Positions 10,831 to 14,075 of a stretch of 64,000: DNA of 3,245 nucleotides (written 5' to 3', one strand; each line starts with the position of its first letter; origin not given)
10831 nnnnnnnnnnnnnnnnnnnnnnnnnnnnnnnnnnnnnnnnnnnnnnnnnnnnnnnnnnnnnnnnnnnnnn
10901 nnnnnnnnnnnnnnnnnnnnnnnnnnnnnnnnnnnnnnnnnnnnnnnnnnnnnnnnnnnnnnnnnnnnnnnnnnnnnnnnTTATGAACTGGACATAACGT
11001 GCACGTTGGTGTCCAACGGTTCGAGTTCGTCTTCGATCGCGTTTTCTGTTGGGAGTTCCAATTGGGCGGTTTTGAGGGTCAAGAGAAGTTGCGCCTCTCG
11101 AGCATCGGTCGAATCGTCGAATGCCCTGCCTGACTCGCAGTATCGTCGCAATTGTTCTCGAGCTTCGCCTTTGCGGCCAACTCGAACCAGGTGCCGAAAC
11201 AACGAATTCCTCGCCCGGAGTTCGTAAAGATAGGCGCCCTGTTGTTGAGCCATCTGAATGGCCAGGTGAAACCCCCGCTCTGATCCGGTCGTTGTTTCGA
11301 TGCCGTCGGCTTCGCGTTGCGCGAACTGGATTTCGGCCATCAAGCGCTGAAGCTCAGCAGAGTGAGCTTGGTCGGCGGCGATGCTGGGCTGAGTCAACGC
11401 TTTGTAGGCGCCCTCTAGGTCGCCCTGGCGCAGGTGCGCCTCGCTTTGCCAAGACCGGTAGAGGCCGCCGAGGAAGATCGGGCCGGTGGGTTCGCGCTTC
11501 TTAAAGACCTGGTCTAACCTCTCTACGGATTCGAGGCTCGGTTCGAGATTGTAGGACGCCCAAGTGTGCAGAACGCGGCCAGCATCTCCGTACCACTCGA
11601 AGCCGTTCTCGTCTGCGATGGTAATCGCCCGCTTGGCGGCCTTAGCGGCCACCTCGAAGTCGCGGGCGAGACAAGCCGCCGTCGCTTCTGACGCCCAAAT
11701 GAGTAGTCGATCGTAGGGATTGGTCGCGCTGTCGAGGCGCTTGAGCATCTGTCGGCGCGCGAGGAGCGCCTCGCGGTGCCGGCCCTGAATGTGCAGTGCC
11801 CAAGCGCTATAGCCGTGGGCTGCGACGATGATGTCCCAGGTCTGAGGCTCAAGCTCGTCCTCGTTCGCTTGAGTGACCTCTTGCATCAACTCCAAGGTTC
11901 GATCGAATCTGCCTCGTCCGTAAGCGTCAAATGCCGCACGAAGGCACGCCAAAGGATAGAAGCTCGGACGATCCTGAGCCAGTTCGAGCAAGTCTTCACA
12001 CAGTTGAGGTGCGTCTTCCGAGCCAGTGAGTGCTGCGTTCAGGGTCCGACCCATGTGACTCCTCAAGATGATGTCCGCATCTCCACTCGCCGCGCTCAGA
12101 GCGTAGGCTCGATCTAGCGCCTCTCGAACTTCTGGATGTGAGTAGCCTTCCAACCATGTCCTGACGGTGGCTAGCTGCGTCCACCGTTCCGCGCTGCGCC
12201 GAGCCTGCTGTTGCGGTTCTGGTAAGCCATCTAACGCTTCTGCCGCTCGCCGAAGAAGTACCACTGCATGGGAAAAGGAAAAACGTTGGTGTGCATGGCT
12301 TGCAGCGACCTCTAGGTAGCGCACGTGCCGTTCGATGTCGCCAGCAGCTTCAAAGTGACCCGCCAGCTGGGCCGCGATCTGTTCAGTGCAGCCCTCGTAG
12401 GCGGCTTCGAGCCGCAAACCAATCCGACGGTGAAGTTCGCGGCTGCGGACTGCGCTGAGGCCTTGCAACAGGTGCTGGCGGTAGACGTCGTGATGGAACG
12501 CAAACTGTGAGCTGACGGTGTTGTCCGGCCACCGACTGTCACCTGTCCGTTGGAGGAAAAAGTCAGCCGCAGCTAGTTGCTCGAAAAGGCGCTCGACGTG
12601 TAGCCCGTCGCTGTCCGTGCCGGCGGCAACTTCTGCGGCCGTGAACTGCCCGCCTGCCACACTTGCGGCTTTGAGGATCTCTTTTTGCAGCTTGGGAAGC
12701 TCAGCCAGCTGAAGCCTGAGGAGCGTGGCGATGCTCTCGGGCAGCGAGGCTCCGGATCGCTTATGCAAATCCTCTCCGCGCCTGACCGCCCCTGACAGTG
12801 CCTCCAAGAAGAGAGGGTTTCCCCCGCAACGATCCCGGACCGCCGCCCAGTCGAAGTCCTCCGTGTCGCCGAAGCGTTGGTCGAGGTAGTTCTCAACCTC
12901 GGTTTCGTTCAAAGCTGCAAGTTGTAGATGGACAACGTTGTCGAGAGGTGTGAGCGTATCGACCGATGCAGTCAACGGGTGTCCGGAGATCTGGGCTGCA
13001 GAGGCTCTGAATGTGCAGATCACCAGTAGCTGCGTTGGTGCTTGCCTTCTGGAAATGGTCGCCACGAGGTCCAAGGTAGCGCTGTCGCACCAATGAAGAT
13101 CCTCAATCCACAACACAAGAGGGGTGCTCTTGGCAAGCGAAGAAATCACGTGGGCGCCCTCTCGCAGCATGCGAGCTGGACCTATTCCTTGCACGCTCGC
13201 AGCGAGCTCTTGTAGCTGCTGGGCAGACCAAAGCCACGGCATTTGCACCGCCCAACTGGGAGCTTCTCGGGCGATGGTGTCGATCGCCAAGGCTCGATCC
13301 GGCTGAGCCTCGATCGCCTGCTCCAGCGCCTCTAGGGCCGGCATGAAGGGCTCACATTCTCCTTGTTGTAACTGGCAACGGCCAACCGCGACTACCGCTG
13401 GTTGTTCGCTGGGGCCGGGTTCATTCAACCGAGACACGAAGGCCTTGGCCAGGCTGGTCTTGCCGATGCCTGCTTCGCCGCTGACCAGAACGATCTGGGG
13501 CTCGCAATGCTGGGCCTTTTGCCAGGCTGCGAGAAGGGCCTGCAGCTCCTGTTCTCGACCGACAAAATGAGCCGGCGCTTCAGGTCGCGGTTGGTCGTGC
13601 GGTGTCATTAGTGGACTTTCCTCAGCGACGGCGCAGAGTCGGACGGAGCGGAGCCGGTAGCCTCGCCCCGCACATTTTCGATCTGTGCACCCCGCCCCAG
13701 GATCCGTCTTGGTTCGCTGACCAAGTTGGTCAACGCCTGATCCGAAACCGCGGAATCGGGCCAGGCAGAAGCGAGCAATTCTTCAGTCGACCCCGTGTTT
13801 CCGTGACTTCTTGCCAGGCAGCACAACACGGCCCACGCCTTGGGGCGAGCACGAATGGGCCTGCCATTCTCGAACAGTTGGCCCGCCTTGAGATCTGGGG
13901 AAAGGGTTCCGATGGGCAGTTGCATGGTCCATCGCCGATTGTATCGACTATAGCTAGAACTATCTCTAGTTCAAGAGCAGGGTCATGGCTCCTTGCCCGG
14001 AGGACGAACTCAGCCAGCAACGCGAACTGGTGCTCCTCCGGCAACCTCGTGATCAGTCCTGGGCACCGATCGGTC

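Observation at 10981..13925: SARP/CadC-like regulator encoded as two translationally coupled ORFs (winged helix, then TAATG, then AAA_16/TPR)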

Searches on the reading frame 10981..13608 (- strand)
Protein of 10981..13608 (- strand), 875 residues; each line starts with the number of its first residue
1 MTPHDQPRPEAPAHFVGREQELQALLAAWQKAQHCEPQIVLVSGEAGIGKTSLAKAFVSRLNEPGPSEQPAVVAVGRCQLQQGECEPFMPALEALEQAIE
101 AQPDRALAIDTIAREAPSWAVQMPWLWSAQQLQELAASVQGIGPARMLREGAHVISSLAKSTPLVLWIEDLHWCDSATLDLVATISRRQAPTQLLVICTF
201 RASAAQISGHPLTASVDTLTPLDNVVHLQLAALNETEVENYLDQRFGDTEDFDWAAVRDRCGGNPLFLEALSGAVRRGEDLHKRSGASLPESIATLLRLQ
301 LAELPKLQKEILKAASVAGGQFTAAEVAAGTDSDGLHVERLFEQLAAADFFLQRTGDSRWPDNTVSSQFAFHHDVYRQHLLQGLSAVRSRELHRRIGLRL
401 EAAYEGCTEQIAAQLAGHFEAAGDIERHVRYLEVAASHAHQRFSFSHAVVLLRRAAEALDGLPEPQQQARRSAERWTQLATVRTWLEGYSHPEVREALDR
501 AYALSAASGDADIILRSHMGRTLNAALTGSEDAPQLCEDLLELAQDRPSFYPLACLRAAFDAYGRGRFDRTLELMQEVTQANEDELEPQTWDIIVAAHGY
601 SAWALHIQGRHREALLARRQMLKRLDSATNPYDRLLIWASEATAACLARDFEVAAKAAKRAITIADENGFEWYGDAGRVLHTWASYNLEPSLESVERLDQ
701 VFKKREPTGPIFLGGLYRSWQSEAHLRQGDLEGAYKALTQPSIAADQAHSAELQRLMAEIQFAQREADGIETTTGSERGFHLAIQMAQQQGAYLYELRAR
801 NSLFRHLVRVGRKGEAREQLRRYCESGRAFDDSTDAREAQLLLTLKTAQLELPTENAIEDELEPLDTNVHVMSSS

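Call 4: search_protein_families(library=pfam, proteins=[window:10981-13608:-], max_evalue=1)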
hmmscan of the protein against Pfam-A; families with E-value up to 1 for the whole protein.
window:10981-13608:- (875 aa): 16 families
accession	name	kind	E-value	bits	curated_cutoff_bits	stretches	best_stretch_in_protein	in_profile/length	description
PF13191.12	AAA_16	-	2.9e-25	90.1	32.6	1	15-197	2-167/167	AAA ATPase domain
PF05729.18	NACHT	-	5.5e-05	23.5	26.7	1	39-69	2-32/167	NACHT domain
PF13401.12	AAA_22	-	0.00037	21.2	27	1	37-194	5-118/130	AAA domain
PF00931.28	NB-ARC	-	0.00087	19.1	23.5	1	28-60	8-41/248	NB-ARC domain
PF01637.24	ATPase_2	-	0.0012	19.1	33.2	1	15-63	1-46/225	ATPase domain predominantly from Archaea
PF24883.2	NPHP3_N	-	0.0063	17.2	24.8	1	28-66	14-51/164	Nephrocystin 3, N-terminal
PF20720.3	nSTAND3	-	0.0088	16.2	27.2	1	38-61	18-41/155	Novel STAND NTPase 3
PF02367.23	TsaE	-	0.018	15.4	26.6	1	20-62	5-46/128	Threonylcarbamoyl adenosine biosynthesis protein TsaE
PF00004.35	AAA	-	0.058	14.3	21.2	1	40-62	1-23/131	ATPase family associated with various cellular activities (AAA)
PF05621.17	TniB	-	0.068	13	22.4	1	22-80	20-77/189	Bacterial TniB protein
PF00158.32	Sigma54_activat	-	0.072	13.2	20.2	1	16-59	2-44/168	Sigma-54 interaction domain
PF25201.1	nSTAND6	-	0.14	12.6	27.7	1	17-77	3-56/148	Novel STAND NTPase 6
PF06745.19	ATPase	-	0.14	12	26.6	1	37-59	19-41/231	KaiC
PF05496.18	RuvB_N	-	0.15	12.2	27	1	8-60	2-56/159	Holliday junction DNA helicase RuvB P-loop domain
PF13245.12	AAA_19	-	0.18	12.4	25.1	1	34-75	8-49/134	AAA domain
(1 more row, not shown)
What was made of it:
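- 13018..13566 (-): AAA_16 P-loop domain. Walker A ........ is at 13479-13456, and the Walker B region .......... is at 13113-13084. Call 4 (AAA_16 residues 15-197, E=2.9e-25).
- On wHTH-AAA_16-TPR STAND regulators (uncharacterised fusion family): AAA_16 at E=2.9e-25, 90.1 bits (call 4).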

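Call 22: search_protein_families(library=padloc, proteins=[window:10981-13608:-], max_evalue=0.01)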
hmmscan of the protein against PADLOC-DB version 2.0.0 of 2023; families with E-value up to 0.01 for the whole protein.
window:10981-13608:- (875 aa): 1 family
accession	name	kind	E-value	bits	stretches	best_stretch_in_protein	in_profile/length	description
PDLC01734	typeIV_RecD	-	0.0071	12.6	0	36-65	353-382/763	RecD_0_IVD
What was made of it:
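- On Avs / antiviral STAND: In PADLOC, the only hit at E<=0.01 is an insignificant RecD P-loop match (E=0.0071) (call 22).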

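Call 23: search_protein_families(library=ncbifam, proteins=[window:10981-13608:-], max_evalue=0.01)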
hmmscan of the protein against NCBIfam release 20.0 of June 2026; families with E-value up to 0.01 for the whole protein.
window:10981-13608:- (875 aa): 5 families
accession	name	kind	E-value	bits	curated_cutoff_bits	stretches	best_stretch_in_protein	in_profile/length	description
TIGR03903.1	TOMM_kin_cyc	equivalog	6.2e-38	130.3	705.75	1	15-803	483-1264/1267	TOMM system kinase/cyclase fusion protein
TIGR02928.1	TIGR02928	subfamily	2.3e-07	30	181.3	1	12-95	14-99/366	orc1/cdc6 family replication initiation protein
NF003229.0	PRK04195.1-5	equivalog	0.0012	17.6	280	1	20-61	27-68/413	replication factor C large subunit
TIGR03420.1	DnaA_homol_Hda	equivalog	0.0051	16.4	194.8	0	15-65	17-66/226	DnaA regulatory inactivator Hda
TIGR02397.1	dnaX_nterm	equivalog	0.0053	16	250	1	8-71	9-70/355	DNA polymerase III subunit gamma/tau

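Call 48: predict_structure(alignment_id=A1)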
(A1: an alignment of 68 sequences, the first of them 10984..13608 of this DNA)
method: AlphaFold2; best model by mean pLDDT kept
length: 875 residues; sequences in the alignment: 68
mean_pLDDT: 90.9   pTM: 0.82
mean pLDDT of the five models: 90.9, 89.7, 88.9, 88.3, 88.0
residues with pLDDT >= 90: 691; 70-90: 126; 50-70: 34; < 50: 24
segments of 3 or more residues with pLDDT < 50: 1-10, 848-850, 865-875
pLDDT, mean of each block of 10 residues (from residue 1): 37 79 97 97 94 95 81 95 84 96 94 96 93 93 92 96 97 95 95 98 89 95 97 92 83 83 92 86 69 91 94 97 97 97 91 96 97 93 96 98 97 97 96 96 91 95 88 96 91 95 96 95 93 96 95 97 97 98 85 94 97 96 93 96 97 98 94 93 97 94 78 89 96 95 85 98 94 90 98 97 95 95 83 90 71 60 46 35
secondary structure, 60 per line:
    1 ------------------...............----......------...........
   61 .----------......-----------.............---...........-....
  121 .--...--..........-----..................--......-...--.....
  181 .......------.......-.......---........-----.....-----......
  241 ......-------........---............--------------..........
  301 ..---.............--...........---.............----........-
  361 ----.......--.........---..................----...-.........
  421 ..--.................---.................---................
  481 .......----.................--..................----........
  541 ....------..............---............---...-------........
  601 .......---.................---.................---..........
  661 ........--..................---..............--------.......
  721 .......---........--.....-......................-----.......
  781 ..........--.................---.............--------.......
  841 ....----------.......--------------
elements in order (helices of 4 or more, strands of 3 or more residues): H19-33 E38-43 H50-61 E72-77 H89-101 H105-115 H117-121 H129-138 H144-161 E164-169 H176-187 E194-200 H202-208 H212-219 E225-229 H235-246 H254-261 H265-276 H291-302 H306-318 E321-323 H324-331 H335-347 E352-359 E365-371 H374-382 H386-403 H412-422 H425-441 H445-461 H465-487 H492-508 H511-528 H533-544 H551-564 H568-579 H593-607 H611-627 H631-647 H651-668 H671-688 H692-705 H714-727 H731-738 H741-745 H747-768 H774-790 H793-809 H813-825 H834-844 H855-861
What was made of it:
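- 10981..13608 (-): ORF2 as annotated (875 aa): the NOD ATPase plus the arm and TPR-like sensor. Its ATG is an internal Met (M106) of the linker in the repaired protein. Model in call 48 (pLDDT 90.9).
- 12463..13554 (-): Whole NOD module by model: α/β NBD, helical domain, and a winged-helix domain with a β-hairpin (ORF2 residues ~19-382). Secondary structure in call 48.
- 11077..12453 (-): All-helical arm plus TPR-like repeat sensor (ORF2 residues ~386-844). Call 48 (continuous helix pairs).
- On CadC/ToxR-like regulators: What follows it is a soluble NOD-TPR (calls 4, 48).
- On MalT/PH0952 clade of STAND: Model in call 48.
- ORF2 model pLDDT is 90.9 (call 48).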

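Call 50: fold_search(model_id=the predicted structure, library=pdb)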
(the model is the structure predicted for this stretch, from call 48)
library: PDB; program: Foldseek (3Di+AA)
matches with E <= 10: 1484; with E <= 0.001: 87
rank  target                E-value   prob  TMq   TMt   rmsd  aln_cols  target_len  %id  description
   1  6mfv_A                7.9e-11  1.00  0.21  0.26  26.1       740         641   14  Crystal structure of the Signal Transduction ATPase with Numerous Domains (STAND) protein with a tetratricopeptide rep (released 2019-02-20)
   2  8dgc_B                2.7e-08  1.00  0.27  0.14  25.9      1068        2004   12  Avs3 bound to phage PhiV-1 terminase (released 2022-08-03)
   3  8dgc_A                6.4e-08  1.00  0.25  0.13  24.5      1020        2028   13  Avs3 bound to phage PhiV-1 terminase (released 2022-08-03)
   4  9zjr                  2.6e-07  1.00  0.16  0.14  24.3       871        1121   10  Human sterile alpha motif domain-containing protein 9 (SAMD9), monomer (released 2026-02-25)
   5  9zjs_A                3.7e-07  1.00  0.16  0.13  24.9       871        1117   11  Human sterile alpha motif domain-containing protein 9 (SAMD9), asymmetric dimer "shell" shape (released 2026-02-25)
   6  9zjv_A                1.3e-06  1.00  0.16  0.13  24.5       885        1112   11  Human sterile alpha motif domain-containing protein 9 (SAMD9), asymmetric dimer "wing" shape (released 2026-02-25)
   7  5l9u_O                3.8e-06  1.00  0.35  0.44  26.1       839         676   12  Model of human Anaphase-promoting complex/Cyclosome (APC/C-CDH1) with a cross linked Ubiquitin variant-substrate-UBE2C (released 2016-09-14)
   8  8bob_C                5.9e-06  1.00  0.21  0.41  22.9       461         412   18  Structural basis for negative regulation of the maltose system (released 2023-10-18)
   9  4m9s_A                6.6e-06  1.00  0.27  0.41   7.7       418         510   12  crystal structure of CED-4 bound CED-3 fragment (released 2013-10-23)
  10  5g04_O                2.9e-05  1.00  0.34  0.42  27.1       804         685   12  Structure of the human APC-Cdc20-Hsl1 complex (released 2016-05-25)
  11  2qby_A                3.1e-05  1.00  0.24  0.47   8.9       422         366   12  Crystal structure of a heterodimer of Cdc6/Orc1 initiators bound to origin DNA (from S. solfataricus) (released 2007-09-11)
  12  4buj_B                4.3e-05  1.00  0.24  0.17  21.8       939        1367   12  Crystal structure of the S. cerevisiae Ski2-3-8 complex (released 2013-08-28)
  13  9gaw_O                4.5e-05  1.00  0.36  0.44  26.9       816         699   12  High-resolution structure of the Anaphase-promoting complex/cyclosome (APC/C) bound to co-activator Cdh1 (released 2024-08-14)
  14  5a7d_D                4.7e-05  1.00  0.15  0.35  15.2       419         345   14  Tetrameric assembly of LGN with Inscuteable (released 2016-08-03)
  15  5a31_O                4.9e-05  1.00  0.37  0.46  25.2       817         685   13  Structure of the human APC-Cdh1-Hsl1-UbcH10 complex. (released 2015-11-18)
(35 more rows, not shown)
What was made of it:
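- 10981..13608 (-): Fold search in call 50 (top hit PH0952, 6mfv_A, E=7.9e-11).
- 12463..13554 (-): Call 50 matches PH0952, MalT (8bob_C), CED-4 (4m9s), Orc1/Cdc6 and Avs3.
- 11077..12453 (-): Call 50 (matches to the PH0952 TPR sensor and to TPR proteins such as APC/C subunits and LGN).
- On wHTH-AAA_16-TPR STAND regulators (uncharacterised fusion family): Shown by fold: helix pairs across residues 386-844 at pLDDT >90 (call 48), with matches to the PH0952 sensor and to TPR proteins (call 50).
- On MalT/PH0952 clade of STAND: Foldseek top hit 6mfv_A at E=7.9e-11 over 740 columns, and MalT 8bob_C at E=5.9e-6 (call 50).
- Closest known: PH0952. Same: PH0952 is the best structural match, and MalT is also matched (call 50).
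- Closest known: Avs. Same: Avs3 is the second-best structural match (call 50).
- The best PDB match is the TPR-sensor STAND PH0952, followed by MalT, CED-4 and Avs3 (call 50).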

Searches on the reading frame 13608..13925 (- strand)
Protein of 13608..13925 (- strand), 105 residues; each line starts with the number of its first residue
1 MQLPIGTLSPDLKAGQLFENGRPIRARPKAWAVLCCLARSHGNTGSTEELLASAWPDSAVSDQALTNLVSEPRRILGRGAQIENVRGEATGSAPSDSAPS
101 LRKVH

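Call 4: search_protein_families(library=pfam, proteins=[window:13608-13925:-], max_evalue=1)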
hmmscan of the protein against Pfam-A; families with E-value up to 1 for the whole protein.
window:13608-13925:- (105 aa): 1 family
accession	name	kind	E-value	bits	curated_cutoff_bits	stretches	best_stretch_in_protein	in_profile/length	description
PF00486.34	Trans_reg_C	-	4.3e-08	33.6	26.2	1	21-87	1-72/77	Transcriptional regulatory protein, C terminal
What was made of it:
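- ORF1's Trans_reg_C match is truncated at 72/77 (call 4).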

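Call 10: list_cluster_members(proteins=[P0001, window:13608-13925:-])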
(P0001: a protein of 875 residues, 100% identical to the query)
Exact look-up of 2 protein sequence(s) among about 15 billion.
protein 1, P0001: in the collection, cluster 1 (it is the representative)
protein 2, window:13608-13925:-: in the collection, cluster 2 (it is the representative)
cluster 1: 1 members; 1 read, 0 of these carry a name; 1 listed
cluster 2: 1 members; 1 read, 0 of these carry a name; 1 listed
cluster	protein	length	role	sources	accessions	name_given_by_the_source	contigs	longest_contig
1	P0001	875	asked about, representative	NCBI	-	-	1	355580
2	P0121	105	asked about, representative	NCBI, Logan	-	-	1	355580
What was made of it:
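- Both ORFs were called as genes in the public record (call 10).
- Tried and rejected: Cluster look-up: both ORFs are singletons, so no intact 981-aa allele is on record (call 10).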

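Call 12: find_encoding_contigs(protein=P0121, flank=8000, max_places=6)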
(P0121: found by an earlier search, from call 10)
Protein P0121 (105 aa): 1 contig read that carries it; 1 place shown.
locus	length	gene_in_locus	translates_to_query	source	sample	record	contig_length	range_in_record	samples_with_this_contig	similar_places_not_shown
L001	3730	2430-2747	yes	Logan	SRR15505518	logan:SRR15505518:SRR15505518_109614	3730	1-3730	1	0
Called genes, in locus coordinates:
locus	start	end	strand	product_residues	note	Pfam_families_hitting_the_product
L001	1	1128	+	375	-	?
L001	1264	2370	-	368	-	-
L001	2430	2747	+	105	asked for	PF00486:Trans_reg_C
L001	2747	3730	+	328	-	?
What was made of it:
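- Tried and rejected: The ORF1 look-up succeeded (call 12).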

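Call 22: search_protein_families(library=padloc, proteins=[window:13608-13925:-], max_evalue=0.01)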
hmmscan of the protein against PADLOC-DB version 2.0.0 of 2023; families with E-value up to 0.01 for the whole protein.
window:13608-13925:- (105 aa): 0 families

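Call 23: search_protein_families(library=ncbifam, proteins=[window:13608-13925:-], max_evalue=0.01)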
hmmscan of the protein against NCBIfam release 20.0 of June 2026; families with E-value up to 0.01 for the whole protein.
window:13608-13925:- (105 aa): 4 families
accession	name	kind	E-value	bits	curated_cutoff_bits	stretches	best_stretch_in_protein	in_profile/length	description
NF009037.0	PRK12370.1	equivalog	6.1e-07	28.2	589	1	15-78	25-88/553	HilA/EilA family virulence transcriptional regulator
NF007540.1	PRK10153.1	equivalog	0.00072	18.5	400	1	15-79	18-82/516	lysine decarboxylation/transport transcriptional activator CadC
NF033118.1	vanR-O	exception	0.0022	17.5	505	1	16-87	143-215/233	vancomycin resistance response regulator transcription factor VanR-O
NF040689.1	MtrAB_MtrA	equivalog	0.0032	16.8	300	1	3-68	124-189/219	MtrAB system response regulator MtrA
